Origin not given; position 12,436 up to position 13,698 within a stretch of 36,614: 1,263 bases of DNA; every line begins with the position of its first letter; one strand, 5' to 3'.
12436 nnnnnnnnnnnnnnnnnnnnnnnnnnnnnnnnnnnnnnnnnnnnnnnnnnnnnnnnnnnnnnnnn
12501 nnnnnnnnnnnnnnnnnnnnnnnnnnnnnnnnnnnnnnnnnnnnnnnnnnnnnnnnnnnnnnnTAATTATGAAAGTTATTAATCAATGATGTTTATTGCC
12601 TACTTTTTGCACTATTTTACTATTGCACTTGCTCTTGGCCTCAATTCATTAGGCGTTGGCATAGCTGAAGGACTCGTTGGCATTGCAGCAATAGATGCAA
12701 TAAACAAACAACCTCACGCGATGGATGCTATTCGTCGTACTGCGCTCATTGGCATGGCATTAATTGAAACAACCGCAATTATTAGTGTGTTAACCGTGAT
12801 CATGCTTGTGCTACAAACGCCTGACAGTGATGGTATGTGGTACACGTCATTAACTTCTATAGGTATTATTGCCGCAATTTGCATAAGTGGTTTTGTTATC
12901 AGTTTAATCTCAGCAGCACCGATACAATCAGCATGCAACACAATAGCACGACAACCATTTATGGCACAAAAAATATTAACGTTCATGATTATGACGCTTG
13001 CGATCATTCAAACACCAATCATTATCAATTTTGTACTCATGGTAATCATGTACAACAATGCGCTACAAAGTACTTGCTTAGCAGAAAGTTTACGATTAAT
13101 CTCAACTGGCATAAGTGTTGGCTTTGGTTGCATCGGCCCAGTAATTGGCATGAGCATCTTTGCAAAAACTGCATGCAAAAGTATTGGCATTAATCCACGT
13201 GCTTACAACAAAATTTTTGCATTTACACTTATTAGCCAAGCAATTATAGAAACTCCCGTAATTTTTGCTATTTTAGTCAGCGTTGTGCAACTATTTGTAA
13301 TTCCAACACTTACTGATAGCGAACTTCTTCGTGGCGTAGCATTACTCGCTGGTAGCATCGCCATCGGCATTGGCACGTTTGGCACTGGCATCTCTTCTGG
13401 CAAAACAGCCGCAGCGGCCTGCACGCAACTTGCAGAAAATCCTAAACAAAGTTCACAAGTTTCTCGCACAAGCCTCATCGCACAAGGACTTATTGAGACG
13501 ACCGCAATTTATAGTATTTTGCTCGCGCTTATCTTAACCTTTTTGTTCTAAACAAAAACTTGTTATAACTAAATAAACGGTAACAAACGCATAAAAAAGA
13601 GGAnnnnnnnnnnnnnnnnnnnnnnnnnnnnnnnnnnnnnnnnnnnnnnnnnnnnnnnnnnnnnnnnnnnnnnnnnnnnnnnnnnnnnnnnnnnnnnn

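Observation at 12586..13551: Four F-type c-subunit hairpins fused into one 321-aa polypeptide, with one ion site changed E to Q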

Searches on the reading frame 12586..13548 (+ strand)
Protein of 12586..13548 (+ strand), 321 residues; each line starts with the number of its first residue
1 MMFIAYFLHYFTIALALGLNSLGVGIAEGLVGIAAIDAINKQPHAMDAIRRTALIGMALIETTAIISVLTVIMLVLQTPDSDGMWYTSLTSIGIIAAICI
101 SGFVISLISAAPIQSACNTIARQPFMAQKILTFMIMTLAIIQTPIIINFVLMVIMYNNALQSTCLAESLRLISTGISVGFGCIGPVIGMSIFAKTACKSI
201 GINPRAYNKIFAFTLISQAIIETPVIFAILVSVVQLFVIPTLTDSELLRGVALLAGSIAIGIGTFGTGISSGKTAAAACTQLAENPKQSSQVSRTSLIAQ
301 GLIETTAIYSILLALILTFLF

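Call 3: search_protein_families(library=pfam, proteins=[window:12586-13548:+], max_evalue=1)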
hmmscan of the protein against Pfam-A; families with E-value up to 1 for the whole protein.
window:12586-13548:+ (321 aa): 1 family
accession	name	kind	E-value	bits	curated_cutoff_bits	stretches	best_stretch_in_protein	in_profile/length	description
PF00137.26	ATP-synt_C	-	2.3e-32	111.5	24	4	12-74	2-60/60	ATP synthase subunit C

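Call 4: search_protein_families(library=ncbifam, proteins=[window:12586-13548:+], max_evalue=1)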
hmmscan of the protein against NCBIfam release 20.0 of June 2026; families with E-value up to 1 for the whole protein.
window:12586-13548:+ (321 aa): 20 families
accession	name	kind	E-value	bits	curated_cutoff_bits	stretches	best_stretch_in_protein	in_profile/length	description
NF009998.0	PRK13468.1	equivalog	1.5e-34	118.2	116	4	247-319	6-78/88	F0F1 ATP synthase subunit C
NF009999.0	PRK13471.1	equivalog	8.7e-31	106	124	4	244-319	9-83/85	F0F1 ATP synthase subunit C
NF005608.0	PRK07354.1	equivalog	5.9e-29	100.5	128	4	170-240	9-79/81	F0F1 ATP synthase subunit C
NF005521.0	PRK07159.1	equivalog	3.5e-28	97.6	122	4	249-320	31-100/101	F0F1 ATP synthase subunit C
TIGR03322.1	alt_F1F0_F0_C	exception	7.6e-27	93.7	130.85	3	252-319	10-77/86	alternate F1F0 ATPase, F0 subunit C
NF006295.0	PRK08482.1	equivalog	5.1e-20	72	135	4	244-317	24-97/105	F0F1 ATP synthase subunit C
NF005363.0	PRK06876.1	equivalog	1.1e-17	63.7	71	3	8-77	7-76/80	F0F1 ATP synthase subunit C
TIGR01260.1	ATP_synt_c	equivalog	1e-15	57.5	43.95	3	21-74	2-55/58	ATP synthase F0 subunit C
NF011483.0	PRK14893.1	equivalog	1.3e-13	51.3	188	2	164-318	5-154/162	V-type ATP synthase subunit K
NF004532.0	PRK05880.1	equivalog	3.3e-13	49.6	120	4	15-79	17-81/83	F0F1 ATP synthase subunit C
NF005733.0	PRK07558.1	equivalog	6.9e-13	48.6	85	3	166-238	3-74/75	F0F1 ATP synthase subunit C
NF004888.0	PRK06251.1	equivalog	3.1e-11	43.3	101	3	249-319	34-99/102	V-type ATP synthase subunit K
NF004913.0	PRK06271.1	equivalog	3.6e-11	42.8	211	2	255-320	11-72/220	V-type ATP synthase subunit K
NF005124.0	PRK06558.1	equivalog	1.1e-09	38.3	127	2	169-318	16-155/159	V-type ATP synthase subunit K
NF009996.0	PRK13466.1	equivalog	1.3e-09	38.1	110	2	14-68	5-59/66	F0F1 ATP synthase subunit C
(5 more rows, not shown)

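Call 9: find_homologous_proteins(query=window:12586-13548:+, max_evalue=0.00001)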
Query window:12586-13548:+ (321 aa): 654 proteins with E <= 0.00001 among 8000 candidates; the best 120 are listed.
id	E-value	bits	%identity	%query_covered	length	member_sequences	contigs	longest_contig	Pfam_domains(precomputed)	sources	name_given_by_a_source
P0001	4.6e-182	622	96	100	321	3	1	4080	PF00137.27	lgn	-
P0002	9.6e-167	572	87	97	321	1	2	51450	PF00137.27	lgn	-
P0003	1.1e-162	558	85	100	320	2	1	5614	PF00137.27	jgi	jgi:F-type H+-transporting ATPase subunit c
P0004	1.1e-98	348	52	96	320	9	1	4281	PF00137.27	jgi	-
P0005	5.0e-98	346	53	98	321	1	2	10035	PF00137.27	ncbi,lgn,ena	-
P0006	9.2e-98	345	54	96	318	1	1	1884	PF00137.27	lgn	-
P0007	1.1e-97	345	54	98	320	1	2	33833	PF00137.27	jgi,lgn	-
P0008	3.1e-95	337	51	100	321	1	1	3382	PF00137.27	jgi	-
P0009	3.1e-95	337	51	98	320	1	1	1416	PF00137.27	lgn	-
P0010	4.7e-95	336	53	98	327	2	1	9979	PF00137.27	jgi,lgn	-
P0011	5.7e-95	336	53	99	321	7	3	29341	PF00137.27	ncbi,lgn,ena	-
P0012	2.9e-94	334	52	98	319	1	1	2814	PF00137.27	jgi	jgi:F-type H+-transporting ATPase subunit c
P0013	3.5e-94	334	52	96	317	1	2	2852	PF00137.27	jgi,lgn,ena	-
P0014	8.4e-94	332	52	98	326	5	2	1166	PF00137.27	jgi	-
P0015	2.5e-93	331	51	97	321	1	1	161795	PF00137.27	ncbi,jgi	jgi:F0F1-type ATP synthase membrane subunit c/vacuolar-type H+-ATPase subunit K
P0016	2.9e-93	330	52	95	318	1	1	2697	PF00137.27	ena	-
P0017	3.7e-93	330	50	100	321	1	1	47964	PF00137.27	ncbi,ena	-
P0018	5.4e-93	330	51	98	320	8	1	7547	PF00137.27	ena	-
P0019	8.8e-93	329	51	97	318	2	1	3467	PF00137.27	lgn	-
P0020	1.1e-92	329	51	100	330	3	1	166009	PF00137.27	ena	-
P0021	1.2e-92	329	49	98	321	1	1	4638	PF00137.27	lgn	-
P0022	1.4e-92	328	52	99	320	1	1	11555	PF00137.27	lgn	-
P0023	1.6e-92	328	51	98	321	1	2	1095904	PF00137.27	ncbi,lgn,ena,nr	ncbi:MAG TPA: ATP synthase F0 subunit C [Candidatus Dependentiae bacterium]|nr:ATP synthase F0 subun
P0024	3.0e-92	327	52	99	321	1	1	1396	PF00137.27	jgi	jgi:F-type H+-transporting ATPase subunit c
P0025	3.0e-92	327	51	100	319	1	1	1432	PF00137.27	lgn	-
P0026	6.9e-92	326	51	96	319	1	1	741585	PF00137.27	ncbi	-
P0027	7.2e-92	326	51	97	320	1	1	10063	PF00137.27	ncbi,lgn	ncbi:MAG: hypothetical protein WCD44_02585 [Candidatus Babeliales bacterium]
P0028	1.0e-91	325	52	97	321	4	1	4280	PF00137.27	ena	-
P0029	1.2e-91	325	49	98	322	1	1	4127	PF00137.27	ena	-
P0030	1.4e-91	325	49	100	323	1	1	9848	PF00137.27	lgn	-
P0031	2.5e-91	324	50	98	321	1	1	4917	PF00137.27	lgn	-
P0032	3.1e-91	324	53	98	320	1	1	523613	PF00137.27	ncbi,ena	-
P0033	3.1e-91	324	50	100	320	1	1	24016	PF00137.27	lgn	-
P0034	4.2e-91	323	47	98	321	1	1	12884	PF00137.27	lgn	-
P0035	6.1e-91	323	52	98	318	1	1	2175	PF00137.27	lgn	-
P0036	6.6e-91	323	50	98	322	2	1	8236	PF00137.27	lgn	-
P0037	7.5e-91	323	49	100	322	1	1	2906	PF00137.27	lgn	-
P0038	9.7e-91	322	50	99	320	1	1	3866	PF00137.27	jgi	-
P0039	9.8e-91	322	55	95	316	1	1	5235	PF00137.27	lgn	-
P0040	9.8e-91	322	49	100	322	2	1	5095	PF00137.27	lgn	-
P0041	1.3e-90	322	51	99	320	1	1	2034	PF00137.27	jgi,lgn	jgi:F0F1-type ATP synthase membrane subunit c/vacuolar-type H+-ATPase subunit K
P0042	2.1e-90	321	47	98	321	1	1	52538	PF00137.27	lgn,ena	-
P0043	2.1e-90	321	47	98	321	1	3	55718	PF00137.27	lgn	-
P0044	2.2e-90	321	49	95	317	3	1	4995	PF00137.27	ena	-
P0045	3.3e-90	320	48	100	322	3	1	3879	PF00137.27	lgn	-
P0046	4.6e-90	320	50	98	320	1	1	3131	PF00137.27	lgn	-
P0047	4.7e-90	320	49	100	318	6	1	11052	PF00137.27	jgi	-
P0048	5.5e-90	320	50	98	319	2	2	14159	PF00137.27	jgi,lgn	-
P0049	5.9e-90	320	50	99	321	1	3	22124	PF00137.27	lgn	-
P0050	6.4e-90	320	48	100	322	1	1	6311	PF00137.27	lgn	-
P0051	7.5e-90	319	48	98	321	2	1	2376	PF00137.27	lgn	-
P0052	1.1e-89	319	49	97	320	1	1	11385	PF00137.27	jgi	-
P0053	2.5e-89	318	49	97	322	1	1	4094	PF00137.27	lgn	-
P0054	3.2e-89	317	50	98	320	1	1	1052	PF00137.27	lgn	-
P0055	3.8e-89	317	49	99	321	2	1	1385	PF00137.27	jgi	-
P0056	4.3e-89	317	51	94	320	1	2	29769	PF00137.27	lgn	-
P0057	4.6e-89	317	48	98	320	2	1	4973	PF00137.27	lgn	-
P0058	4.7e-89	317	50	98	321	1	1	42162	PF00137.27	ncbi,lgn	-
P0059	4.9e-89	317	49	98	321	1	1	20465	PF00137.27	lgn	-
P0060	5.1e-89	317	47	98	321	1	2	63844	PF00137.27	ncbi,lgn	-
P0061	6.1e-89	316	49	100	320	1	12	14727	PF00137.27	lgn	-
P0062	6.1e-89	316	49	98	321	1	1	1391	PF00137.27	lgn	-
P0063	6.9e-89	316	48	98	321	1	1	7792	PF00137.27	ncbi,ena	-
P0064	7.4e-89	316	50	95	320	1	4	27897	PF00137.27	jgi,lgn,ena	jgi:F0F1-type ATP synthase membrane subunit c/vacuolar-type H+-ATPase subunit K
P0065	8.3e-89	316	49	100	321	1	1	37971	PF00137.27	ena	-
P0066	8.9e-89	316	48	98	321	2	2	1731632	PF00137.27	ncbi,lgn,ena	-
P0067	9.6e-89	316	49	98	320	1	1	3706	PF00137.27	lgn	-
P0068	1.0e-88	316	51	93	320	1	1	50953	PF00137.27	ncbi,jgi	jgi:F-type H+-transporting ATPase subunit c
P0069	1.1e-88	316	50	98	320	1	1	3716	PF00137.27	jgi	-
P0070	1.1e-88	315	50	98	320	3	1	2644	PF00137.27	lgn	-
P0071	1.2e-88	315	49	99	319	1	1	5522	PF00137.27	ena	-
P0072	1.6e-88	315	51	96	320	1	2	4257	PF00137.27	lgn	-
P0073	2.0e-88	315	48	98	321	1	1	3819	PF00137.27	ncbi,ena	-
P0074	2.2e-88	314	49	98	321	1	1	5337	PF00137.27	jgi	jgi:F0F1-type ATP synthase membrane subunit c/vacuolar-type H+-ATPase subunit K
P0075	2.2e-88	314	50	99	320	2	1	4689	PF00137.27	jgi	-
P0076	2.3e-88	314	50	98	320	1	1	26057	PF00137.27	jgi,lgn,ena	-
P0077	3.9e-88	314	51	99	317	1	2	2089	PF00137.27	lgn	-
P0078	4.1e-88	314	52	97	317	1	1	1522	PF00137.27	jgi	-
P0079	4.7e-88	313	51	93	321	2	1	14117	PF00137.27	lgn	-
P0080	4.8e-88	313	50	97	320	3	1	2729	PF00137.27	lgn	-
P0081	5.1e-88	313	50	93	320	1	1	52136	PF00137.27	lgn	-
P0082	6.4e-88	313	51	98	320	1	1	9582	PF00137.27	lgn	-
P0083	6.5e-88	313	47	98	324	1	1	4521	PF00137.27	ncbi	-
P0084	6.5e-88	313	49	100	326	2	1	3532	PF00137.27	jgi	jgi:F0F1-type ATP synthase membrane subunit c/vacuolar-type H+-ATPase subunit K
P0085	7.0e-88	313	50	99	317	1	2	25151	PF00137.27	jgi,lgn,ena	-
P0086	9.4e-88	312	49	98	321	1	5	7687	PF00137.27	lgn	-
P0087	1.2e-87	312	46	99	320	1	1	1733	PF00137.27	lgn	-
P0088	1.5e-87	312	46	99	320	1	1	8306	PF00137.27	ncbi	-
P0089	1.6e-87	312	50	99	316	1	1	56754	PF00137.27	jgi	jgi:F-type H+-transporting ATPase subunit c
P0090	1.8e-87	312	49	100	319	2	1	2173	PF00137.27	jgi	jgi:F0F1-type ATP synthase membrane subunit c/vacuolar-type H+-ATPase subunit K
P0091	1.9e-87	311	49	99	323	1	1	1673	PF00137.27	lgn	-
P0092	2.1e-87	311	48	100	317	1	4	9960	PF00137.27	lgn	-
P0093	2.1e-87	311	50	94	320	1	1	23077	PF00137.27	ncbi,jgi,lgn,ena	jgi:F0F1-type ATP synthase membrane subunit c/vacuolar-type H+-ATPase subunit K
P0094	2.3e-87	311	48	96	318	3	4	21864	PF00137.27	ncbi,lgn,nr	ncbi:MAG: ATP synthase F0 subunit C [Candidatus Babeliales bacterium]|nr:ATP synthase F0 subunit C [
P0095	2.5e-87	311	50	97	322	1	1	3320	PF00137.27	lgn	-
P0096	2.6e-87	311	47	98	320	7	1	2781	PF00137.27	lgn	-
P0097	2.9e-87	311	50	97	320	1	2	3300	PF00137.27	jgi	jgi:F0F1-type ATP synthase membrane subunit c/vacuolar-type H+-ATPase subunit K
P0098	3.4e-87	311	50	97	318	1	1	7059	PF00137.27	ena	-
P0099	3.5e-87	311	48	98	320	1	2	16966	PF00137.27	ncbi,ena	-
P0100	4.1e-87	310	48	99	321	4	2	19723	PF00137.27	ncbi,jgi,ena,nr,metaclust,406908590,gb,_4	ncbi:MAG: ATP synthase F0, C subunit [uncultured bacterium]|nr:MAG: ATP synthase F0, C subunit [uncu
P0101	4.2e-87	310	47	98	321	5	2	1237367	PF00137.27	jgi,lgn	jgi:F-type H+-transporting ATPase subunit c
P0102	4.4e-87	310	49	98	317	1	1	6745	PF00137.27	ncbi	-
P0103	4.5e-87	310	51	97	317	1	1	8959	PF00137.27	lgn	-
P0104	5.5e-87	310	50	97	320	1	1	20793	PF00137.27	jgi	-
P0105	6.4e-87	310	50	94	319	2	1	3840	PF00137.27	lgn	-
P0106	6.7e-87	310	47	98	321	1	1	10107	PF00137.27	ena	-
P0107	1.1e-86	309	50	93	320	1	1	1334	PF00137.27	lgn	-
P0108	1.1e-86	309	50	94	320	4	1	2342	PF00137.27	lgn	-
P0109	1.1e-86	309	47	99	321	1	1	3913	PF00137.27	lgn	-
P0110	1.4e-86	309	47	99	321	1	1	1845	PF00137.27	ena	-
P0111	1.6e-86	308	47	98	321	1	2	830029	PF00137.27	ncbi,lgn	-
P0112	1.6e-86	308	50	98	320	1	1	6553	PF00137.27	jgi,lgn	-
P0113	1.6e-86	308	50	97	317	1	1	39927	PF00137.27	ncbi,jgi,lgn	-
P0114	1.6e-86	308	49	99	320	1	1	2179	PF00137.27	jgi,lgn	-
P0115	1.9e-86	308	46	100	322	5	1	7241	PF00137.27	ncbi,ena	-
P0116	2.4e-86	308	51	96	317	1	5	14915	PF00137.27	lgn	-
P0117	2.7e-86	308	49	100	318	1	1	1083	PF00137.27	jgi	-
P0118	2.9e-86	308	49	98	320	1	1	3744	PF00137.27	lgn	-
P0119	2.9e-86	308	47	100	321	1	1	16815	PF00137.27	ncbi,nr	ncbi:MAG: ATP synthase F0 subunit C [bacterium]|nr:ATP synthase F0 subunit C [bacterium]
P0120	2.9e-86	308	48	99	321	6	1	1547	PF00137.27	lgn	-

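Call 14: find_encoding_contigs(protein=P0023, flank=10000, max_places=2)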
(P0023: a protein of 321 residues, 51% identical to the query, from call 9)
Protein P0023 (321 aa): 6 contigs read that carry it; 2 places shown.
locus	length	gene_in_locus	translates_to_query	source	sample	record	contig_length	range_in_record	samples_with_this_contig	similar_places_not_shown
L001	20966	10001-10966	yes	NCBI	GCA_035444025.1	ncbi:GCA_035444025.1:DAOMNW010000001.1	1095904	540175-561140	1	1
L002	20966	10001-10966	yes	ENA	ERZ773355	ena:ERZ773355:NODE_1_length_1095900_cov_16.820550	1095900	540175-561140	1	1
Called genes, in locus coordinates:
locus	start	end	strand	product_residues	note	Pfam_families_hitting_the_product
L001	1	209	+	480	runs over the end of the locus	PF00749:tRNA-synt_1c, PF19269:Anticodon_2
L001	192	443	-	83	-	-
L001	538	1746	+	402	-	PF00324:AA_permease, PF03845:Spore_permease, PF13520:AA_permease_2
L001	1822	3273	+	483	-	-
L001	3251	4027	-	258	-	-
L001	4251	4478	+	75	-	PF01165:Ribosomal_S21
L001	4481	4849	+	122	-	PF02033:RBFA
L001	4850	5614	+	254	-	PF06750:A24_N_bact, PF01478:Peptidase_A24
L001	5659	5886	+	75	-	-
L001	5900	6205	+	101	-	-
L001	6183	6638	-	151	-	PF07963:N_methyl (weak)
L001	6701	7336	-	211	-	PF01300:Sua5_yciO_yrdC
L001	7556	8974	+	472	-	PF02875:Mur_ligase_C (faint), PF08245:Mur_ligase_M (faint)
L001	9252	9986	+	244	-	PF00119:ATP-synt_A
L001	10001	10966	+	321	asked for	PF00137:ATP-synt_C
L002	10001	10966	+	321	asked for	PF00137:ATP-synt_C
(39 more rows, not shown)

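Call 20: find_encoding_contigs(protein=P0066, flank=10000, max_places=1)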
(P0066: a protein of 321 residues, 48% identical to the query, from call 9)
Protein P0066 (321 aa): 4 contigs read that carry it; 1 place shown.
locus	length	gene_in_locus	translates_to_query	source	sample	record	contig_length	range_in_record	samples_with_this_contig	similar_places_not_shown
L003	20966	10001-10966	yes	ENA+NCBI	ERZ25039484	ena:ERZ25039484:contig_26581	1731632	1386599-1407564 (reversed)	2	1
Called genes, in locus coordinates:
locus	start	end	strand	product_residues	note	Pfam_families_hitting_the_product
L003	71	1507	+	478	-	PF00749:tRNA-synt_1c, PF19269:Anticodon_2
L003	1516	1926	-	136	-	-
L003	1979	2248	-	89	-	-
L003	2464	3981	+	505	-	-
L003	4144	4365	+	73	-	PF01165:Ribosomal_S21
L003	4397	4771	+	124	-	PF02033:RBFA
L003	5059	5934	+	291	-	PF06750:A24_N_bact, PF01478:Peptidase_A24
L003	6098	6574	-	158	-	PF07963:N_methyl (weak)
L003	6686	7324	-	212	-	PF01300:Sua5_yciO_yrdC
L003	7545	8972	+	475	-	-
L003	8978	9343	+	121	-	-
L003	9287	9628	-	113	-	-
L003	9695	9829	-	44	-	-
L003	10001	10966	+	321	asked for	PF00137:ATP-synt_C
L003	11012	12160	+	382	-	PF13439:Glyco_transf_4, PF13579:Glyco_trans_4_4, PF00534:Glycos_transf_1, PF13692:Glyco_trans_1_4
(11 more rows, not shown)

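Call 21: find_related_loci(query=A1, collection=genome_contigs, flank=10000)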
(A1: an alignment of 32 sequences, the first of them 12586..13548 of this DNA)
Query A1 (321 aa) in genome_contigs; peptide patterns used: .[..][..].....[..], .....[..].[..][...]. (x = any residue, [..] = any of these).
104 stretches matched a pattern; 63 encode a relative of the query (tblastn E <= 1e-3); 61 distinct loci.
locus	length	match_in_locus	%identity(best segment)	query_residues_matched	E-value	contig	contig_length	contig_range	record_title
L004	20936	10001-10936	51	9-320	1e-102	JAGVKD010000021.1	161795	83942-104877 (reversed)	MAG: Candidatus Babeliales bacterium isolate SW_44 c_000000013196, whole genome shotgun sequence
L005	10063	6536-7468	51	7-317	8e-100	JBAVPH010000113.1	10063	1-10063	MAG: Candidatus Babeliales bacterium isolate MFD02553_ilm_asm_bin1 k127_15211, whole genome shotgun sequence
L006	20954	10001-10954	48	1-320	8e-99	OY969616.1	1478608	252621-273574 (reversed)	MAG: uncultured bacterium isolate MFD04463.bin.c.16 genome assembly, chromosome: 1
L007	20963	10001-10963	51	8-320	4e-99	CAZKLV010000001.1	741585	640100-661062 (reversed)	MAG TPA_asm: uncultured Pseudomonadota bacterium isolate SRP262948_co1_104 genome assembly, contig: NODE_1_length_741585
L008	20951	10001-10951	49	1-321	2e-97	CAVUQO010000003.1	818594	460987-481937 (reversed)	MAG: Candidatus Babeliales bacterium isolate MFD05580.bin.2.90 genome assembly, contig: contig_40821, whole genome shotg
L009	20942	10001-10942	47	7-320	1e-97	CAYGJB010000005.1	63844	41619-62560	MAG TPA_asm: uncultured Pseudomonadota bacterium isolate ERP117304_co1_161 genome assembly, contig: NODE_565_length_6384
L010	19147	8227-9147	50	7-318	2e-96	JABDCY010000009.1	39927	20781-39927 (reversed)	MAG: Candidatus Dependentiae bacterium isolate BWMinHeated_Nextera56_MAG2 3300020846.a:Ga0207124_1017, whole genome shot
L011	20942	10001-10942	48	8-320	1e-96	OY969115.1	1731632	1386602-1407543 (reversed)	MAG: uncultured bacterium isolate MFD01716.bin.c.1 genome assembly, chromosome: 1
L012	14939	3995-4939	51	1-319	1e-95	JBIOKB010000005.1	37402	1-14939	MAG: Candidatus Babeliales bacterium isolate GcC11-27 k141_843414_length_37402_cov_96.0652, whole genome shotgun sequenc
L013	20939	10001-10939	48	7-319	5e-94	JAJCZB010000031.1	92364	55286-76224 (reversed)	MAG: Candidatus Dependentiae bacterium isolate OFTM129 OFTM129_30, whole genome shotgun sequence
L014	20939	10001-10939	47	7-320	2e-93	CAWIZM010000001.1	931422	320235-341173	MAG: uncultured bacterium isolate MFD06092.bin.1.94 genome assembly, contig: contig_40501, whole genome shotgun sequence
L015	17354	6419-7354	47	4-319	3e-93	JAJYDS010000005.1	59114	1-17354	MAG: bacterium isolate DBS1-1.bin112 NODE_720_length_59114_cov_2.937190, whole genome shotgun sequence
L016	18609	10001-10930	50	2-320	1e-90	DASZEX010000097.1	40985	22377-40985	MAG TPA_asm: Candidatus Babeliales bacterium isolate SMAG_U6505 k141_2014972, whole genome shotgun sequence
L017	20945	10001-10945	49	3-320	6e-90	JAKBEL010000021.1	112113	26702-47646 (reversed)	MAG: bacterium isolate BP7.bin34 NODE_172_length_112113_cov_8.137615, whole genome shotgun sequence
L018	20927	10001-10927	47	1-320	1e-89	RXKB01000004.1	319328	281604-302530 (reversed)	MAG: Candidatus Dependentiae bacterium isolate AWTP1-30 sample_9_scaffold_3, whole genome shotgun sequence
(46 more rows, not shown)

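Call 29: predict_structure(alignment_id=A1)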
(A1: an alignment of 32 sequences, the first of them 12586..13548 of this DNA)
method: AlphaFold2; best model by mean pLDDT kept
length: 321 residues; sequences in the alignment: 32
mean_pLDDT: 92.6   pTM: 0.89
mean pLDDT of the five models: 92.6, 91.7, 91.1, 90.9, 90.7
residues with pLDDT >= 90: 271; 70-90: 44; 50-70: 6; < 50: 0
segments of 3 or more residues with pLDDT < 50: none
pLDDT, mean of each block of 10 residues (from residue 1): 84 92 96 97 96 96 93 82 78 93 96 97 94 94 94 92 91 95 96 95 90 92 94 93 92 95 92 96 91 94 91 93 71
secondary structure, 60 per line:
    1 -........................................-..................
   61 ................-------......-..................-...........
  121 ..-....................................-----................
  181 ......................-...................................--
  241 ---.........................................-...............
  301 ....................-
elements in order: H2-41 H43-76 H84-89 H91-108 H110-122 H124-159 H165-202 H204-238 H244-284 H286-320

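Call 33: fold_search(model_id=the predicted structure, library=pdb)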
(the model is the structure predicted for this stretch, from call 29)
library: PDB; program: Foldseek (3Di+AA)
matches with E <= 10: 500; with E <= 0.001: 2
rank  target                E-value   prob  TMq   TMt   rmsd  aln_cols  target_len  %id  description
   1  4bem_J                4.9e-05  1.00  0.46  0.79   1.9       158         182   27  Crystal structure of the F-type ATP synthase c-ring from Acetobacterium woodii. (released 2014-03-26)
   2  2bl2_A                2.5e-04  1.00  0.42  0.83   1.9       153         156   20  The membrane rotor of the V-type ATPase from Enterococcus hirae (released 2005-04-05)
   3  6vq6_b                6.5e-03  1.00  0.40  0.61   3.0       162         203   18  Mammalian V-ATPase from rat brain - composite model of rotational state 1 bound to ADP and SidK (built from focused re (released 2020-03-18)
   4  9cf8_0                6.8e-03  1.00  0.42  0.64   2.6       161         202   15  Cryo-EM structure of human kidney V-ATPase state 1 (released 2025-08-06)
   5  6wlw_1                7.7e-03  1.00  0.41  0.85   2.2       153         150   16  The Vo region of human V-ATPase in state 1 (focused refinement) (released 2020-11-11)
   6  6vq6_g                1.4e-02  1.00  0.41  0.84   2.3       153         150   15  Mammalian V-ATPase from rat brain - composite model of rotational state 1 bound to ADP and SidK (built from focused re (released 2020-03-18)
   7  7u8o_g                1.4e-02  1.00  0.41  0.84   2.3       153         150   15  Structure of porcine V-ATPase with mEAK7 and SidK, Rotary state 2 (released 2022-07-06)
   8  6xbw_b                1.4e-02  1.00  0.41  0.63   2.6       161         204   17  Cryo-EM structure of V-ATPase from bovine brain, state 1 (released 2020-08-19)
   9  9brq_b                1.6e-02  1.00  0.42  0.65   2.4       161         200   16  Intact V-ATPase State 3 and synaptophysin complex in mouse brain isolated synaptic vesicles (released 2024-06-19)
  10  6o7u_g                1.7e-02  1.00  0.41  0.81   2.5       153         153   18  Saccharomyces cerevisiae V-ATPase Stv1-VO (released 2019-04-03)
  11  6wlw_0                1.8e-02  1.00  0.40  0.62   2.8       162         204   16  The Vo region of human V-ATPase in state 1 (focused refinement) (released 2020-11-11)
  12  6o7t_g                1.9e-02  1.00  0.41  0.80   2.5       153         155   15  Saccharomyces cerevisiae V-ATPase Vph1-VO (released 2019-04-03)
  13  6xby_b                2.1e-02  1.00  0.41  0.63   2.6       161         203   16  Cryo-EM structure of V-ATPase from bovine brain, state 2 (released 2020-08-19)
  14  6o7u_o                2.3e-02  1.00  0.42  0.84   2.1       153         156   16  Saccharomyces cerevisiae V-ATPase Stv1-VO (released 2019-04-03)
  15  6xbw_o                2.3e-02  1.00  0.41  0.83   2.2       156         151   15  Cryo-EM structure of V-ATPase from bovine brain, state 1 (released 2020-08-19)
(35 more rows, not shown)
